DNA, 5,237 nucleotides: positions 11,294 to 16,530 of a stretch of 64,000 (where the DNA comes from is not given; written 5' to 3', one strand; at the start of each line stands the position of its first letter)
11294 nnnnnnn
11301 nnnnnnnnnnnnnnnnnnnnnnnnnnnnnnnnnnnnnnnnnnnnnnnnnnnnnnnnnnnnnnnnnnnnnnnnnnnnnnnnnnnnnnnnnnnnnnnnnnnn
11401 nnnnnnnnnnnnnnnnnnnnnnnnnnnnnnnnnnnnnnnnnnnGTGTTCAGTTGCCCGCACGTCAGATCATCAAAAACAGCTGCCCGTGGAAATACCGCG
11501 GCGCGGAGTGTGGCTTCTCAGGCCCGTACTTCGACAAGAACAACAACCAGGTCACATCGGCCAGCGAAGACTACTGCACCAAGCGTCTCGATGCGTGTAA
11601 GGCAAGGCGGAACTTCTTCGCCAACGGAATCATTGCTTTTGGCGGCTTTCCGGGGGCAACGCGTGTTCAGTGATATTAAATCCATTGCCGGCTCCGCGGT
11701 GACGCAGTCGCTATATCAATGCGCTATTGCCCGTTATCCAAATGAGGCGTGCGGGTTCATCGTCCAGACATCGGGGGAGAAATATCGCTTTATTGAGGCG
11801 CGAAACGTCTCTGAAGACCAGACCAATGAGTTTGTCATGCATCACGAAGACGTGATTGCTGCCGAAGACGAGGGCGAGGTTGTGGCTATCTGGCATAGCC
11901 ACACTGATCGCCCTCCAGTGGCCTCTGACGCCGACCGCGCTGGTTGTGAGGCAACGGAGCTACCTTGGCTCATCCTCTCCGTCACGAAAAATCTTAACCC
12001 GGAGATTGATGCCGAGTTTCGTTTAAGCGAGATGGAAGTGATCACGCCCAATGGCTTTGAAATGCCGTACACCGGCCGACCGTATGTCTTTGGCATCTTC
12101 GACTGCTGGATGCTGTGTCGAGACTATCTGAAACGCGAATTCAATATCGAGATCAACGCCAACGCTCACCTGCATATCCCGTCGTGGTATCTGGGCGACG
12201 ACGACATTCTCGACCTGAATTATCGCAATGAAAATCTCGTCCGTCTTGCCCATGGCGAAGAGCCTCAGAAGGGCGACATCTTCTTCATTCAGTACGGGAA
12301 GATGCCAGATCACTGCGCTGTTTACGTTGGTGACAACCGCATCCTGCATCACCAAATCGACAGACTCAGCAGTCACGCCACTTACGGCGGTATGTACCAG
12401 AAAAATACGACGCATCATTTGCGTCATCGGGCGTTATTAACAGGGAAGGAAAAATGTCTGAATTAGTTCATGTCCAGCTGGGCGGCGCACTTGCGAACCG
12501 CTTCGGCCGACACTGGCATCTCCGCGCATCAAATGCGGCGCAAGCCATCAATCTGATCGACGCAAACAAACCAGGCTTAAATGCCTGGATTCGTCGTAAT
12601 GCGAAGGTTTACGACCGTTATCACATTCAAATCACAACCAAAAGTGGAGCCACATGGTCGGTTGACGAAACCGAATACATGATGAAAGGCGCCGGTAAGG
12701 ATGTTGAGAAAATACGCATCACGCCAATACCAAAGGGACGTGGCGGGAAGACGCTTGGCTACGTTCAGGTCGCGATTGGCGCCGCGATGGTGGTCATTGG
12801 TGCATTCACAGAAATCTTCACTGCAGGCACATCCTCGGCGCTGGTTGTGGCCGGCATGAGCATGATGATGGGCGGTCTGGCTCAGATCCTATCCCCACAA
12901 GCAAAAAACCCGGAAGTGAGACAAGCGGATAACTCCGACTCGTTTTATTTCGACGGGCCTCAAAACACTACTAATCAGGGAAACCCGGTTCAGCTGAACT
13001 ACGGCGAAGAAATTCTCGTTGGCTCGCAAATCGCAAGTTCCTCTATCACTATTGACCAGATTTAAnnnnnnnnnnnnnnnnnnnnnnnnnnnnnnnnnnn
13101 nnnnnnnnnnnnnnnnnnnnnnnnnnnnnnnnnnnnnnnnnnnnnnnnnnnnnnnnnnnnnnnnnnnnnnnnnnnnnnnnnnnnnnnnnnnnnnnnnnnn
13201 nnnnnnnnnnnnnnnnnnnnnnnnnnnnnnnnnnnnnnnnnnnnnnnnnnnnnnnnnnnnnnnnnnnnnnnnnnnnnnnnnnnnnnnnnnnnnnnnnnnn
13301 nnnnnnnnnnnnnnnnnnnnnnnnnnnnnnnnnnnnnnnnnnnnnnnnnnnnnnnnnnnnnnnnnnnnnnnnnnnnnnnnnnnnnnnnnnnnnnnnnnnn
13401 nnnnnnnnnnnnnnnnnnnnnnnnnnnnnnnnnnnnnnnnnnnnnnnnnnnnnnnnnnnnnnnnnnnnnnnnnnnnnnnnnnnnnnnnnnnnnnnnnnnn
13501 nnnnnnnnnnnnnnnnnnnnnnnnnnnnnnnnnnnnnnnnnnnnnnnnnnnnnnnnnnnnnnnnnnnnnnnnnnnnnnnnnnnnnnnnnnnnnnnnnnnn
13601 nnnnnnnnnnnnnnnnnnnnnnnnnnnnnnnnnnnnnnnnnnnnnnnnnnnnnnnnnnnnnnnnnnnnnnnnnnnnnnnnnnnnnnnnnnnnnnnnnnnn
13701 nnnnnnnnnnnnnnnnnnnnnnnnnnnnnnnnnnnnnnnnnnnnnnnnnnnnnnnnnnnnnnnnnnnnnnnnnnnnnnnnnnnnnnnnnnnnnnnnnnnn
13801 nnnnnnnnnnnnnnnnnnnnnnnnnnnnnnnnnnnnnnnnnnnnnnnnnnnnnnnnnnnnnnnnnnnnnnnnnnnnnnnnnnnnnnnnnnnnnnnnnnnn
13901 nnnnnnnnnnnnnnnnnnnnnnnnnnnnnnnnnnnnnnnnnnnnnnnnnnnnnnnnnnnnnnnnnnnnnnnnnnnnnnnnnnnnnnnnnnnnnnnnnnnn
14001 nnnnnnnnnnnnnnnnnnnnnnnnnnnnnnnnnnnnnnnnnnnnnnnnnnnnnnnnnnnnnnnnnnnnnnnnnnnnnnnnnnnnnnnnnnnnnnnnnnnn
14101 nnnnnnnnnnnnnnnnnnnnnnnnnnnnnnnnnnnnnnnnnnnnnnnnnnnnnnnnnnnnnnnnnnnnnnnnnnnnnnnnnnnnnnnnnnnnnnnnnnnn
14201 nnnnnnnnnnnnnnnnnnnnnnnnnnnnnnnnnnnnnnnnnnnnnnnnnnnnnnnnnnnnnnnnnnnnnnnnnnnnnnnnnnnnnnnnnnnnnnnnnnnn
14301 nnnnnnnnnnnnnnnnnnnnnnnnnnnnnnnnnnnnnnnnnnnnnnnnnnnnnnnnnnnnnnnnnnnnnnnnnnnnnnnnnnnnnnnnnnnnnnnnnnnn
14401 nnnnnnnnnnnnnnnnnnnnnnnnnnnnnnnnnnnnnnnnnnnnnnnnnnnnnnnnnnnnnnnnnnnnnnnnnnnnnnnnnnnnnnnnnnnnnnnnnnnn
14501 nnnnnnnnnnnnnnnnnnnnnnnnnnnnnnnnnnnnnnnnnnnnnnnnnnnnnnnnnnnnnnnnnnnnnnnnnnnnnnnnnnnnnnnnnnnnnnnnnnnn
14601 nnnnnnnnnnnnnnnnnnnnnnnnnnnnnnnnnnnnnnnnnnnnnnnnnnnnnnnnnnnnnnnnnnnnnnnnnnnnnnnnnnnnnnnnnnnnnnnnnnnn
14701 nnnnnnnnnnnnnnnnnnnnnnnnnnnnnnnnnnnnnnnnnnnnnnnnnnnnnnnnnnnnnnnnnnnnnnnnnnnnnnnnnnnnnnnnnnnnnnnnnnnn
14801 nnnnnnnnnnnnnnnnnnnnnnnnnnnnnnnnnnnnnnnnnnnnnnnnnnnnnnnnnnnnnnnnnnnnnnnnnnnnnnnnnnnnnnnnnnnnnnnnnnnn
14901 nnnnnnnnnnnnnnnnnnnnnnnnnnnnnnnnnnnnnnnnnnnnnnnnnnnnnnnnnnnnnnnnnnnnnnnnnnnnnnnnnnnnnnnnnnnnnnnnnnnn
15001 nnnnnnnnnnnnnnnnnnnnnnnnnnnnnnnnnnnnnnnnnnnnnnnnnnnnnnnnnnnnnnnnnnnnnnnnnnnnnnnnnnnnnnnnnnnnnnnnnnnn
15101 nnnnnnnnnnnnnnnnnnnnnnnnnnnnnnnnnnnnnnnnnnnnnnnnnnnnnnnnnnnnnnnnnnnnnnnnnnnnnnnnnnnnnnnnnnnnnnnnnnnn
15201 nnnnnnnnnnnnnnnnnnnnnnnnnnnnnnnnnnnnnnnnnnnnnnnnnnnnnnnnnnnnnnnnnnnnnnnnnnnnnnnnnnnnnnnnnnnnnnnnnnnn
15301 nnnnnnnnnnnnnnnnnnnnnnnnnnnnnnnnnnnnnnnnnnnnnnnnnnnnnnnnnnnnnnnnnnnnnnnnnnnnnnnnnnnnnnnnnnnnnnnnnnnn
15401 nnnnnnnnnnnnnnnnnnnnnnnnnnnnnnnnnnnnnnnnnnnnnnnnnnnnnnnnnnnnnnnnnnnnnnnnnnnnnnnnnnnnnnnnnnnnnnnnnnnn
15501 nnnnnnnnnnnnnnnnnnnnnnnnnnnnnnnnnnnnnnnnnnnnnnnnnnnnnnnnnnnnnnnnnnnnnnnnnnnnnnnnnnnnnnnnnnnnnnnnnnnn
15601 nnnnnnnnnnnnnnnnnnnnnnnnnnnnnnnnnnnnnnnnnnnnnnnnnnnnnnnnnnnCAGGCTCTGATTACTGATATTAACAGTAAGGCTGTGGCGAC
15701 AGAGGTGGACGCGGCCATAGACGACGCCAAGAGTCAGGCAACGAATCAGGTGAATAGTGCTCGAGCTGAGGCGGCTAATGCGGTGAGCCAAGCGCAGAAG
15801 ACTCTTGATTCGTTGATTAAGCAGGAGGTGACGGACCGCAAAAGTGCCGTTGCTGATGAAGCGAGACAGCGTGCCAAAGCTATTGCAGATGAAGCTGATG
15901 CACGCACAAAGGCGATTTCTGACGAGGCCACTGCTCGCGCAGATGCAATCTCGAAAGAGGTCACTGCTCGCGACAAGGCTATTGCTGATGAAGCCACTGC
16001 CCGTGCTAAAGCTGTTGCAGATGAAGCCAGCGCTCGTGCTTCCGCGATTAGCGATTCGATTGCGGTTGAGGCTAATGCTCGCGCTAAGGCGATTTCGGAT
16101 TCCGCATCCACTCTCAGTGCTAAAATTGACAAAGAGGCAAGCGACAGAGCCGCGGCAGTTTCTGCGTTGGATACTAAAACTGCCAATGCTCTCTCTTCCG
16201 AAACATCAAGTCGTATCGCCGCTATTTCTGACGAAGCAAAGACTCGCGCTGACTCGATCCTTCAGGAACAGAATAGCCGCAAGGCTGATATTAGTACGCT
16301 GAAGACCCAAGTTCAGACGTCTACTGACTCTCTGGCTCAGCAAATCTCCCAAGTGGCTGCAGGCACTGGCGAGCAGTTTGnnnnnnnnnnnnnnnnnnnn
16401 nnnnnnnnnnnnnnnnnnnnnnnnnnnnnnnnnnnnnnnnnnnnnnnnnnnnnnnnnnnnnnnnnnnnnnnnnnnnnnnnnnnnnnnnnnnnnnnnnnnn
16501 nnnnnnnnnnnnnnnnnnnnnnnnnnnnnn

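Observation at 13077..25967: Giant (4296-aa) J-like central fibre with ~3 kb-per-block modular insertions and DNA-level repeats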

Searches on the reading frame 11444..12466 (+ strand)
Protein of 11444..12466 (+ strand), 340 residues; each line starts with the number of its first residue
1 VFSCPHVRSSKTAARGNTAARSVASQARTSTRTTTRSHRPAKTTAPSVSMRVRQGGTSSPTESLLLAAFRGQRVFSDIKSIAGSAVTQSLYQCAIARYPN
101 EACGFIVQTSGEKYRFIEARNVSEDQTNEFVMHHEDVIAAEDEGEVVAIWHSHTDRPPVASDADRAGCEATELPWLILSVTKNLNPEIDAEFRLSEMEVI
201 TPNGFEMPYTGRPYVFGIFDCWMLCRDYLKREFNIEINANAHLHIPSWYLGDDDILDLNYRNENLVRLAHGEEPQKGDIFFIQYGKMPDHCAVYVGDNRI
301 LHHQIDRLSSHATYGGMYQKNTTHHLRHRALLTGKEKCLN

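Call 5: search_protein_families(library=phrogs, proteins=[window:11444-12466:+], max_evalue=0.001)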
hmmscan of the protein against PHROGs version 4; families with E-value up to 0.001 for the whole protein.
window:11444-12466:+ (340 aa): 8 families
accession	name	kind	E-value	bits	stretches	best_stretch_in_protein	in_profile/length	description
phrog_30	-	tail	9.8e-106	356.3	1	75-338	282-529/544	minor tail protein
phrog_2635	-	tail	3.8e-27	95.7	1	90-231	9-132/135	tail protein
phrog_2552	-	unknown function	1.2e-20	74.8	1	209-331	3-123/142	-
phrog_28576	-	unknown function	3.7e-15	57.1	1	121-329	2-190/399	-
phrog_5556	-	tail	2e-10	41.7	1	73-181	12-119/148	tail protein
phrog_35166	-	unknown function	9.4e-09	35.8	1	96-184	14-101/322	-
phrog_7305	-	unknown function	2.2e-07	31.9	1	98-155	16-72/76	-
phrog_329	-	tail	4e-07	29.6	1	208-308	544-634/949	minor tail protein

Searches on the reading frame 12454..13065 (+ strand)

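Call 5: search_protein_families(library=phrogs, proteins=[window:12454-13065:+], max_evalue=0.001)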
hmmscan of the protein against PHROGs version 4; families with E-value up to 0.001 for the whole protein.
window:12454-13065:+ (203 aa): 7 families
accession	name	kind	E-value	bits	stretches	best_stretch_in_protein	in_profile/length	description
phrog_32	-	tail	2.3e-56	191.6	1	2-202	2-199/203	tail assembly protein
phrog_4554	-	tail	9e-18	65.9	1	119-199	88-168/205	tail protein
phrog_4946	-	tail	1.3e-10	42.1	1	2-134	12-141/145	tail protein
phrog_28576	-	unknown function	1.4e-09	38.7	1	13-193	200-382/399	-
phrog_4244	-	tail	1.8e-05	25.8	1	15-134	24-129/168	tail protein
phrog_31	-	tail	3e-05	23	1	66-191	136-267/1565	central tail fiber J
phrog_35166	-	unknown function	0.0003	21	1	86-197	201-313/322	-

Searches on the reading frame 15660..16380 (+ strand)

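Call 49: search_protein_families(library=pfam, proteins=[window:15660-16380:+], max_evalue=0.1)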
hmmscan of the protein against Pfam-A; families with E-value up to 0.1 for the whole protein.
window:15660-16380:+ (240 aa): 2 families
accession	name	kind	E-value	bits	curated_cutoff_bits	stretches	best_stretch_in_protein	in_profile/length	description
PF01442.23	Apolipoprotein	-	2e-05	24.8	90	2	20-192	9-184/190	Apolipoprotein A1/A4/E domain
PF16999.10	V-ATPase_G_2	-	0.0054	17.8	28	1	14-91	15-95/104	Vacuolar (H+)-ATPase G subunit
